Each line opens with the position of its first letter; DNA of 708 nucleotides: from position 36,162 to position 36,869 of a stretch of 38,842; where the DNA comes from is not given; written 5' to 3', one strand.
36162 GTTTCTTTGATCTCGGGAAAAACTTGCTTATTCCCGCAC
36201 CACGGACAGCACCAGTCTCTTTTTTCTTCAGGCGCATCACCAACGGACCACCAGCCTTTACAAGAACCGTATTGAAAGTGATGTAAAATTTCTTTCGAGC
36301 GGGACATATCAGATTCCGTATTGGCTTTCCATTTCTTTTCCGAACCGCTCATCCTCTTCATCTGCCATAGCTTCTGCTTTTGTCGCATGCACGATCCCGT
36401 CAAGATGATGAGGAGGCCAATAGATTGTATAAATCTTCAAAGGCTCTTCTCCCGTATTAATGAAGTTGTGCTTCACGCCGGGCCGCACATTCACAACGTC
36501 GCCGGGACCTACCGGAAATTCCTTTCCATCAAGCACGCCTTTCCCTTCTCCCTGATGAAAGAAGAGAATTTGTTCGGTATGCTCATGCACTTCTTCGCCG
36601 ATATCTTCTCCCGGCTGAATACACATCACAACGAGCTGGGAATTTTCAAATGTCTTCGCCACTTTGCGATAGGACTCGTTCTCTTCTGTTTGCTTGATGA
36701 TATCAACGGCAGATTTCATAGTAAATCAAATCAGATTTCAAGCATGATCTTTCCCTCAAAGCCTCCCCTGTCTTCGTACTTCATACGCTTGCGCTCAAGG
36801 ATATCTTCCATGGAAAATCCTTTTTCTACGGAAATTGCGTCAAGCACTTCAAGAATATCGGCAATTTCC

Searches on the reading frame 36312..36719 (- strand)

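Call 10: search_protein_families(library=pfam, proteins=[window:36312-36719:-], max_evalue=0.1)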
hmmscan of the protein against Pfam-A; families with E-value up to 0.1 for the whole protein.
window:36312-36719:- (136 aa): 7 families
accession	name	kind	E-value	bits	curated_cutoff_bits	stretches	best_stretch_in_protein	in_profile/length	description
PF07883.17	Cupin_2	-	7.8e-18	64.4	27.2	1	31-100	2-70/70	Cupin domain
PF02311.25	AraC_binding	-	2.4e-11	43.9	21.1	1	36-119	12-94/135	AraC-like ligand binding domain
PF01050.24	MannoseP_isomer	-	0.014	16.1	23.6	1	23-99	24-100/116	Mannose-6-phosphate isomerase C-terminal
PF00190.28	Cupin_1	-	0.016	15.2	22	1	36-98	42-111/151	Cupin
PF14667.12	Polysacc_synt_C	-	0.024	15.2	28.7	0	18-101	9-98/111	Polysaccharide biosynthesis C-terminal domain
PF05899.18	Cupin_3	-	0.053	13.7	23.5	1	29-82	9-60/74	EutQ-like cupin domain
PF00784.22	MyTH4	-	0.084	13.7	27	0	6-50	21-65/105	MyTH4 domain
